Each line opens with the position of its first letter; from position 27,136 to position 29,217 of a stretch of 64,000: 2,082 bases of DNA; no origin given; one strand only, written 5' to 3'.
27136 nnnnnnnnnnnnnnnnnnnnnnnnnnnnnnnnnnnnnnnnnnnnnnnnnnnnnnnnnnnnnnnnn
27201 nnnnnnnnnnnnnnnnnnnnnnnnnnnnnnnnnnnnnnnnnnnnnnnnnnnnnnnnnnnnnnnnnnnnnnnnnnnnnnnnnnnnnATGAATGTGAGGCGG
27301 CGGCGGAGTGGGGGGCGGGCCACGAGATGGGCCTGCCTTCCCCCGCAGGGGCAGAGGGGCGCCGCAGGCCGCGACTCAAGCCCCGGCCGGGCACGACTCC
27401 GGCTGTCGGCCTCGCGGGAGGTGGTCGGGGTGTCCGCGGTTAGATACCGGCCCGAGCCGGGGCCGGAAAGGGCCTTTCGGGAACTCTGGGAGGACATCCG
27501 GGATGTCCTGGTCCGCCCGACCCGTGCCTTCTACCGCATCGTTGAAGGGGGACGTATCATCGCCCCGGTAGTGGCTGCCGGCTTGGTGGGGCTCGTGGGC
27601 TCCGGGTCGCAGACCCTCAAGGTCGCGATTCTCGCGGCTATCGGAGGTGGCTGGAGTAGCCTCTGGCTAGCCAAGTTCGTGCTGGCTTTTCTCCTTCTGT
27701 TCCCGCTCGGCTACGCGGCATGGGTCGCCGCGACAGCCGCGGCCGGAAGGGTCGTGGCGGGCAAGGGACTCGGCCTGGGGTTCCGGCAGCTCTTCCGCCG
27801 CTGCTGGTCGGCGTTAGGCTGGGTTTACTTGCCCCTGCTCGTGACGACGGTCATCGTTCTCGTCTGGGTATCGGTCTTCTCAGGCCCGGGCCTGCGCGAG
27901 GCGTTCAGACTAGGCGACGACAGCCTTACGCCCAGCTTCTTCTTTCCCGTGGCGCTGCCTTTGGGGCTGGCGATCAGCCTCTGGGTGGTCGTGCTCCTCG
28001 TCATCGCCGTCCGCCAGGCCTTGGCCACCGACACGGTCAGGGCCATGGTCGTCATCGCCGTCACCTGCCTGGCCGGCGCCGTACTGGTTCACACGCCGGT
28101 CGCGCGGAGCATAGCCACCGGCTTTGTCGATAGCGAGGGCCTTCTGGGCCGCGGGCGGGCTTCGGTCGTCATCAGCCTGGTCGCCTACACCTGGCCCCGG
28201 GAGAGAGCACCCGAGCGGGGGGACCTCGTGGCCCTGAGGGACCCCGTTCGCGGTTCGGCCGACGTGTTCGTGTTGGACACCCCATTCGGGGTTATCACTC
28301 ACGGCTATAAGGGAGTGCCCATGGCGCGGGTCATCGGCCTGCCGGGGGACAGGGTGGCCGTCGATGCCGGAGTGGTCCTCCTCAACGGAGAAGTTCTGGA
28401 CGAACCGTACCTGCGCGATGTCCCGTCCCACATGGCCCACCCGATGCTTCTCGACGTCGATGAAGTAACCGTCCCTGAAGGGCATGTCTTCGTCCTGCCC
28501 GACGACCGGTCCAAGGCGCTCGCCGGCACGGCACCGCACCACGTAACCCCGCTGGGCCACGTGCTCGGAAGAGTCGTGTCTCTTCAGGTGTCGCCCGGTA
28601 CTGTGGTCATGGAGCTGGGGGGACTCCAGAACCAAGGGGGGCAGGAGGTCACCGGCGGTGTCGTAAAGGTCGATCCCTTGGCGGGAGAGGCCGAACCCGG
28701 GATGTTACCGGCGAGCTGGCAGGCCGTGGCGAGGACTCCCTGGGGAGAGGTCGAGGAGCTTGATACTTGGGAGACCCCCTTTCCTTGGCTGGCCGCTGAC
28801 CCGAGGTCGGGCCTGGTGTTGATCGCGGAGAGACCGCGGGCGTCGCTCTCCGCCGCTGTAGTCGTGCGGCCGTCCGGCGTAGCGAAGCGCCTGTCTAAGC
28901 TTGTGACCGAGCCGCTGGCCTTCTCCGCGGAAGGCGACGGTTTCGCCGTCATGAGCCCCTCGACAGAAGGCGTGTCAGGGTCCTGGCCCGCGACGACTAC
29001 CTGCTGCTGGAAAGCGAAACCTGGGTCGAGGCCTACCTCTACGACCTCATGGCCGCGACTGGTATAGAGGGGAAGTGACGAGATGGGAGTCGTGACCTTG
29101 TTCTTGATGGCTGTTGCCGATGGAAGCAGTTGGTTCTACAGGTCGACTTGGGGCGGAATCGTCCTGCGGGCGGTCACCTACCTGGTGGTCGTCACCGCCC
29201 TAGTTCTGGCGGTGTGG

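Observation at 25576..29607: Five-gene accessory block inserted at the sigE-sigG junction: candidate uncharacterised signalling module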

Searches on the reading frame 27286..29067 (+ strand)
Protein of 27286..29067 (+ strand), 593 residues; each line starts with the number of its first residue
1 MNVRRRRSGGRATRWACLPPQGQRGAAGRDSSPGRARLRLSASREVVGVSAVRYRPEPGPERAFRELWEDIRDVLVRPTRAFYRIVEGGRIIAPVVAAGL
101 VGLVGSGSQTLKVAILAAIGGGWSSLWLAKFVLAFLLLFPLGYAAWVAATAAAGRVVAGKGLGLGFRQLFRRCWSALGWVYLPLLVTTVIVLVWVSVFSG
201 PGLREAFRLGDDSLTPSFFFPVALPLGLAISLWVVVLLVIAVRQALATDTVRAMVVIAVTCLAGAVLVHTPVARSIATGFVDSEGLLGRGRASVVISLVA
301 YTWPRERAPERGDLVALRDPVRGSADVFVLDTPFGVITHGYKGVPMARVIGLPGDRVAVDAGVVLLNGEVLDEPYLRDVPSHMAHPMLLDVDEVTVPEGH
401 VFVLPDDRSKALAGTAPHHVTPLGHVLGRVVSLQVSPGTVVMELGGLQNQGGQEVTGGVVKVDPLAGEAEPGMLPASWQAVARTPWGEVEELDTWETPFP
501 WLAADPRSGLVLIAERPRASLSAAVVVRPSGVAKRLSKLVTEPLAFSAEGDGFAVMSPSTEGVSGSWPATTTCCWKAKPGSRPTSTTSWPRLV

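Call 3: search_protein_families(library=pfam, proteins=[window:27286-29067:+], max_evalue=0.01)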
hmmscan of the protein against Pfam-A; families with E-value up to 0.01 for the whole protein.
window:27286-29067:+ (593 aa): 2 families
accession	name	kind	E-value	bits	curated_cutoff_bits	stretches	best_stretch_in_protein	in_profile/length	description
PF10502.14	Peptidase_S26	-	6.8e-14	52.6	22.9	1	236-410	12-144/168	Signal peptidase, peptidase S26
PF04893.22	Yip1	-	1e-08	35.7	28.6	1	73-267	2-169/173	Yip1 domain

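Call 4: search_protein_families(library=ncbifam, proteins=[window:27286-29067:+], max_evalue=0.01)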
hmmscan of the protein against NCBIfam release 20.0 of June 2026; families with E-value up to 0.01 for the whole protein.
window:27286-29067:+ (593 aa): 2 families
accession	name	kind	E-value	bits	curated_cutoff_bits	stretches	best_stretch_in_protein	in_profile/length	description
TIGR02227.1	sigpep_I_bact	equivalog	7.4e-13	48.7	47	1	306-410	49-135/162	signal peptidase I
TIGR02771.1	TraF_Ti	equivalog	0.00013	21.5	100.25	1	304-409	42-145/171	conjugative transfer signal peptidase TraF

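Call 11: find_homologous_proteins(query=window:27430-29067:+, max_evalue=0.001)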
Query window:27430-29067:+ (545 aa): 4 proteins with E <= 0.001 among 8000 candidates.
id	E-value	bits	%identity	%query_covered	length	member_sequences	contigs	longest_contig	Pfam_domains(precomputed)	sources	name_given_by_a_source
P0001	0.0e+0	1198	100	100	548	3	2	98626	PF04893.23,PF10502.15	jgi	-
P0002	8.9e-63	231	35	95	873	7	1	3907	PF04893.23,PF10502.15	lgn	-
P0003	3.0e-59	219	41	68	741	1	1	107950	PF04893.23,PF10502.15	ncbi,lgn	-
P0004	3.3e-4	38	39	19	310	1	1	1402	PF10502.15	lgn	-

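Call 12: find_encoding_contigs(protein=P0003, flank=10000, max_places=6)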
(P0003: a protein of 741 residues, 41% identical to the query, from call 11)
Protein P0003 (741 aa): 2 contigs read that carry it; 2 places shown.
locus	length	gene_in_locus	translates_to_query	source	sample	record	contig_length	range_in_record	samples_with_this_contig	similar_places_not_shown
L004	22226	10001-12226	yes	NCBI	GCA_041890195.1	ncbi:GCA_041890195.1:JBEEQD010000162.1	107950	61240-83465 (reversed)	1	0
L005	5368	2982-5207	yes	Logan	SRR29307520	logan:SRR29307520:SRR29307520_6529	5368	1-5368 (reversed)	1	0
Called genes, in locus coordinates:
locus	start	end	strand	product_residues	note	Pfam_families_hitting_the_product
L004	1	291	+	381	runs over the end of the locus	PF03033:Glyco_transf_28, PF13579:Glyco_trans_4_4, PF13439:Glyco_transf_4 (faint), PF04101:Glyco_tran_28_C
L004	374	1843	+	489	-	PF01225:Mur_ligase, PF08245:Mur_ligase_M, PF02875:Mur_ligase_C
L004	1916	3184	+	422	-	PF00275:EPSP_synthase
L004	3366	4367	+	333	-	PF08478:POTRA_1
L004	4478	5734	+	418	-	PF11104:PilM_2 (faint), PF14450:FtsA (weak), PF02491:SHS2_FTSA, PF06723:MreB_Mbl, PF14450:FtsA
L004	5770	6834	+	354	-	PF00091:Tubulin, PF12327:FtsZ_C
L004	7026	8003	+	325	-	PF03419:Peptidase_U4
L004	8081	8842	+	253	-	PF04542:Sigma70_r2, PF04545:Sigma70_r4, PF01381:HTH_3 (weak)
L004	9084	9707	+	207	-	PF07638:Sigma70_ECF, PF04542:Sigma70_r2, PF08281:Sigma70_r4_2, PF04545:Sigma70_r4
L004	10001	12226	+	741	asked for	PF04893:Yip1 (faint), PF10502:Peptidase_S26 (weak)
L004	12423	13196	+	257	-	PF04542:Sigma70_r2, PF04539:Sigma70_r3 (weak), PF08281:Sigma70_r4_2 (weak), PF04545:Sigma70_r4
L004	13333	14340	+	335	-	PF09551:Spore_II_R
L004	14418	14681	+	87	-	PF05239:PRC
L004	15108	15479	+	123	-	PF03477:ATP-cone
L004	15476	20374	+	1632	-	PF00317:Ribonuc_red_lgN, PF14890:Intein_splicing, PF02867:Ribonuc_red_lgC, PF14890:Intein_splicing, PF14528:LAGLIDADG_3, PF02867:Ribonuc_red_lgC, PF12637:TSCPD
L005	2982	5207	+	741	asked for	PF04893:Yip1 (faint), PF10502:Peptidase_S26 (weak)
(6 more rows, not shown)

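Call 13: find_encoding_contigs(protein=P0002, flank=10000, max_places=6)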
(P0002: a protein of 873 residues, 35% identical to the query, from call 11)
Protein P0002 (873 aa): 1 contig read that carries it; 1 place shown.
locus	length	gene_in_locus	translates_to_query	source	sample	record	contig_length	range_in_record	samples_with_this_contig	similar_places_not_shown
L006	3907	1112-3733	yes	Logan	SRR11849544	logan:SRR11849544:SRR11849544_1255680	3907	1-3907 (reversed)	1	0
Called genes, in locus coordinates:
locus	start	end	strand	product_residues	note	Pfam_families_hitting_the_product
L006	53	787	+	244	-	PF04542:Sigma70_r2 (weak), PF08281:Sigma70_r4_2, PF04545:Sigma70_r4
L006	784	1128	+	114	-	PF13490:zf-HC2 (weak)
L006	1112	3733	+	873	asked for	PF04893:Yip1 (weak), PF10502:Peptidase_S26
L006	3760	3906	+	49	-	?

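Call 27: find_homologous_proteins(query=A3, max_evalue=1e-10)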
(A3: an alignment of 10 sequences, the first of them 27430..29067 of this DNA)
Query A3 (10 sequences) (545 aa, profile of the alignment): 4 proteins with E <= 1e-10 among 8000 candidates.
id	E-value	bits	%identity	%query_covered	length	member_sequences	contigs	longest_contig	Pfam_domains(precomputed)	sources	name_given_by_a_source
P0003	5.5e-237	806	41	68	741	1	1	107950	PF04893.23,PF10502.15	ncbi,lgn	-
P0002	4.2e-212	724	35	95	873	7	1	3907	PF04893.23,PF10502.15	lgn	-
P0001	9.6e-181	621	100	100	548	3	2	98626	PF04893.23,PF10502.15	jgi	-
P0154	2.2e-11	61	35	25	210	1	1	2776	PF10502.15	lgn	-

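Call 28: find_related_loci(query=A3, collection=metagenome_contigs, flank=10000)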
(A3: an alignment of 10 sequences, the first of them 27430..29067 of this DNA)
Query A3 (545 aa) in metagenome_contigs; peptide patterns used: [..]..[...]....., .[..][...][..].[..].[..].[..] (x = any residue, [..] = any of these).
600 stretches matched a pattern (row limit reached: there are more); 103 encode a relative of the query (tblastn E <= 1e-3); the best 80 are kept; 80 distinct loci.
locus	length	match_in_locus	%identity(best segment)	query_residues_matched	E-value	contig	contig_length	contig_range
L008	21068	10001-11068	44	17-390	6e-79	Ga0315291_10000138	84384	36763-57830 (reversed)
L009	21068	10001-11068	44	17-390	2e-78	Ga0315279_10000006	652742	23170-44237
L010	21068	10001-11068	43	17-390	5e-78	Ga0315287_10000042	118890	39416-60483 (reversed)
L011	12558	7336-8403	44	17-390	3e-72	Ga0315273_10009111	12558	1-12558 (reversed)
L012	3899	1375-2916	35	14-533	1e-64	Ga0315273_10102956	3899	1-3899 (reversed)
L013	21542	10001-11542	35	14-533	5e-64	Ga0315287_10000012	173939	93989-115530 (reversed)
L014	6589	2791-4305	35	23-533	6e-64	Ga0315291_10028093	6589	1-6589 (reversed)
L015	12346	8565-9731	42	2-385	1e-62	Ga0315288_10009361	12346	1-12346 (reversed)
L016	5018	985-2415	36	26-509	7e-62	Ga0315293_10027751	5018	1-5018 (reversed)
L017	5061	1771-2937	40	3-385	1e-57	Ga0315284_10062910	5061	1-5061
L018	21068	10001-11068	44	17-390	8e-78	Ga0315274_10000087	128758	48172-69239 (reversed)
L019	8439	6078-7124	38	12-385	1e-51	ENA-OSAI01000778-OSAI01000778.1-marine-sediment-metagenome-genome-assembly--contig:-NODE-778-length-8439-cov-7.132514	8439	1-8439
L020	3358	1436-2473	38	12-382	5e-51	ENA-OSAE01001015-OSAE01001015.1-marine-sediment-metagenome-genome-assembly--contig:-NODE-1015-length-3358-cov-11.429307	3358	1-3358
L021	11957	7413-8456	38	12-385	5e-47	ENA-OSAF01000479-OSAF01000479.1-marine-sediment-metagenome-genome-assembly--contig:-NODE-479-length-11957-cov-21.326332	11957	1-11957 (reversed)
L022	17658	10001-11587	31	241-383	7e-12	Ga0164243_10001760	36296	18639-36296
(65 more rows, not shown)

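Call 46: predict_structure(alignment_id=A3)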
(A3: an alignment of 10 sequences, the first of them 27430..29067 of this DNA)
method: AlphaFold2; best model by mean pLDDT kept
length: 545 residues; sequences in the alignment: 10
mean_pLDDT: 60.8   pTM: 0.46
mean pLDDT of the five models: 60.8, 57.1, 55.5, 54.7, 51.6
residues with pLDDT >= 90: 9; 70-90: 216; 50-70: 146; < 50: 174
segments of 3 or more residues with pLDDT < 50: 1-8, 72-74, 156-173, 220-229, 254-258, 275-292, 367-370, 383-386, 388-451, 512-545
pLDDT, mean of each block of 10 residues (from residue 1): 41 77 84 83 77 70 61 59 80 84 86 75 87 79 69 50 39 56 83 88 88 69 40 61 58 48 72 48 41 58 86 88 82 81 83 78 58 56 48 21 22 24 30 28 31 59 66 67 64 66 59 40 27 26 22
secondary structure, 60 per line:
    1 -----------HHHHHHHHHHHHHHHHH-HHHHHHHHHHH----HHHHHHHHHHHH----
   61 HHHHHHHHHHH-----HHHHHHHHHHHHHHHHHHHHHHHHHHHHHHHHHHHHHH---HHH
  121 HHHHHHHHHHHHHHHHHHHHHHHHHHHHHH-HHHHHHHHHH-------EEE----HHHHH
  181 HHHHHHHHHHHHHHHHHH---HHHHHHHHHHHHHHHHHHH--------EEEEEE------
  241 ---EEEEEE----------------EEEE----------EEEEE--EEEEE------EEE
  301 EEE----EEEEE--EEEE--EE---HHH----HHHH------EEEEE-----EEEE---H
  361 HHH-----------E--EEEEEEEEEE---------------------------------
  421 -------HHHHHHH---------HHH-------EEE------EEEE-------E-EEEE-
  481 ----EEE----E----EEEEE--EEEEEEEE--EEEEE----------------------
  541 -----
elements in order: H12-28 H30-40 H45-56 H61-71 H77-114 H118-150 H152-161 E169-171 H176-198 H202-220 E229-234 E244-249 E266-269 E280-284 E287-291 E298-303 E308-312 E315-318 H333-336 E343-347 E353-356 H360-363 E378-387 H428-434 E454-456 E463-466 E476-479 E485-487 E497-501 E504-511 E514-518

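Call 54: fold_search(model_id=the predicted structure, library=pdb)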
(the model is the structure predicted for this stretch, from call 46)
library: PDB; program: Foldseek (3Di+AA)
matches with E <= 10: 182; with E <= 0.001: 5
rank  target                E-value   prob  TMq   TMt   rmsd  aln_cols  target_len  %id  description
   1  4wvj_A                3.0e-06  1.00  0.20  0.21  10.4       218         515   18  Crystal structure of the Type-I signal peptidase from Staphylococcus aureus (SpsB) in complex with an inhibitor peptid (released 2015-09-23)
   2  4wvi_A                3.5e-06  1.00  0.20  0.21  10.7       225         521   18  Crystal structure of the Type-I signal peptidase from Staphylococcus aureus (SpsB) in complex with a substrate peptide (released 2015-09-23)
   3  4wvh_A                4.3e-06  1.00  0.20  0.21  11.0       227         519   17  Crystal structure of the Type-I signal peptidase from Staphylococcus aureus (SpsB) in complex with a substrate peptide (released 2015-09-23)
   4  4wvg_A                6.5e-06  1.00  0.19  0.20  11.5       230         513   18  Crystal structure of the Type-I signal peptidase from Staphylococcus aureus (SpsB). (released 2015-09-23)
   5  4me8                  1.3e-04  1.00  0.16  0.64   4.6       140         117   25  Crystal structure of a signal peptidase I (EF3073) from Enterococcus faecalis V583 at 2.27 A resolution (released 2013-09-11)
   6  4nv4_A                3.7e-03  1.00  0.14  0.56   6.6       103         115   28  1.8 Angstrom Crystal Structure of Signal Peptidase I from Bacillus anthracis. (released 2013-12-18)
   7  4nv4_B                4.6e-03  1.00  0.14  0.58   6.7       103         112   28  1.8 Angstrom Crystal Structure of Signal Peptidase I from Bacillus anthracis. (released 2013-12-18)
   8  1kn9_A                9.5e-03  0.99  0.17  0.36   9.1       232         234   15  CRYSTAL STRUCTURE OF A BACTERIAL SIGNAL PEPTIDASE APO-ENZYME, IMPLICATIONS FOR SIGNAL PEPTIDE BINDING AND THE SER-LYS  (released 2002-01-30)
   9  1b12_D                1.1e-02  1.00  0.18  0.40   8.4       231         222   16  CRYSTAL STRUCTURE OF TYPE 1 SIGNAL PEPTIDASE FROM ESCHERICHIA COLI IN COMPLEX WITH A BETA-LACTAM INHIBITOR (released 1999-12-10)
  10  3iiq_A                1.1e-02  1.00  0.18  0.40   6.9       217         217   16  Crystallographic analysis of bacterial signal peptidase in ternary complex with Arylomycin A2 and a beta-sultam inhibi (released 2009-09-01)
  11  1t7d_A                5.3e-02  0.98  0.17  0.41   8.2       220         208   15  Crystal structure of Escherichia coli type I signal peptidase in complex with a lipopeptide inhibitor (released 2004-07-13)
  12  1b12_C                1.2e-01  0.91  0.15  0.34   9.2       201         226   16  CRYSTAL STRUCTURE OF TYPE 1 SIGNAL PEPTIDASE FROM ESCHERICHIA COLI IN COMPLEX WITH A BETA-LACTAM INHIBITOR (released 1999-12-10)
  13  3iiq_B                1.4e-01  0.93  0.17  0.38   8.9       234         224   14  Crystallographic analysis of bacterial signal peptidase in ternary complex with Arylomycin A2 and a beta-sultam inhibi (released 2009-09-01)
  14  9m58_A                2.4e-01  0.09  0.12  0.15  23.3       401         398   12  Cu/Zn-superoxide dismutase from Deinococcus radiodurans (Calcium-free) (released 2025-09-24)
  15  3tdo_A                4.7e-01  0.10  0.10  0.17  17.9       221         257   14  Crystal structure of HSC at pH 9.0 (released 2012-03-07)
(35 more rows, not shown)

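Call 65: search_protein_families(library=pfam, proteins=[P0003, P0002], max_evalue=1)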
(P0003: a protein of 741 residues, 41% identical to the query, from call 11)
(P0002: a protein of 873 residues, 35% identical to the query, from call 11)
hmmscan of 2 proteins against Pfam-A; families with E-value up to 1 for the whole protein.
P0003 (741 aa): 7 families
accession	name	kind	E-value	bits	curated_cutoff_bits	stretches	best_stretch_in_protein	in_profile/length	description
PF10502.14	Peptidase_S26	-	3.7e-07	30.7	22.9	1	304-373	68-143/168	Signal peptidase, peptidase S26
PF04893.22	Yip1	-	1.5e-05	25.4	28.6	1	34-227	2-167/173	Yip1 domain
PF16286.10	DUF4932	-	0.00061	19.7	28.7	1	611-711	216-316/332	Domain of unknown function (DUF4932)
PF07695.17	7TMR-DISM_7TM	-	0.048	14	29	1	100-249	32-187/205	7TM diverse intracellular signalling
PF16817.10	DUF5073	-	0.13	12.8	27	1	206-248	15-55/121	Domain of unknown function (DUF5073)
PF03616.19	Glt_symporter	-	0.13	11.4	26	1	188-240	136-184/368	Sodium/glutamate symporter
PF24369.1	DUF7525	-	0.95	10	27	0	188-222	15-48/57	Family of unknown function (DUF7525)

P0002 (873 aa): 2 families
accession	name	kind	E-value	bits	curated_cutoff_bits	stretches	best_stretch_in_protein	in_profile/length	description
PF10502.14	Peptidase_S26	-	1.9e-09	38.1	22.9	1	223-360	22-142/168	Signal peptidase, peptidase S26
PF04893.22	Yip1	-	1.4e-06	28.8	28.6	1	26-216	2-167/173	Yip1 domain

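Call 79: search_protein_families(library=padloc, proteins=[window:27430-29067:+], max_evalue=0.01)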
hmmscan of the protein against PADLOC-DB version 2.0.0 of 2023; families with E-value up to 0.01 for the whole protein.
window:27430-29067:+ (545 aa): 0 families

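Call 101: find_related_loci(query=A3, collection=viral_contigs, flank=5000)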
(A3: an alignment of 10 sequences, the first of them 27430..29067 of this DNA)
Query A3 (545 aa) in viral_contigs; peptide patterns used: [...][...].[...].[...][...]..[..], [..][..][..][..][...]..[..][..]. (x = any residue, [..] = any of these).
36 stretches matched a pattern, but none encodes a relative of the query by tblastn (E <= 1e-3).
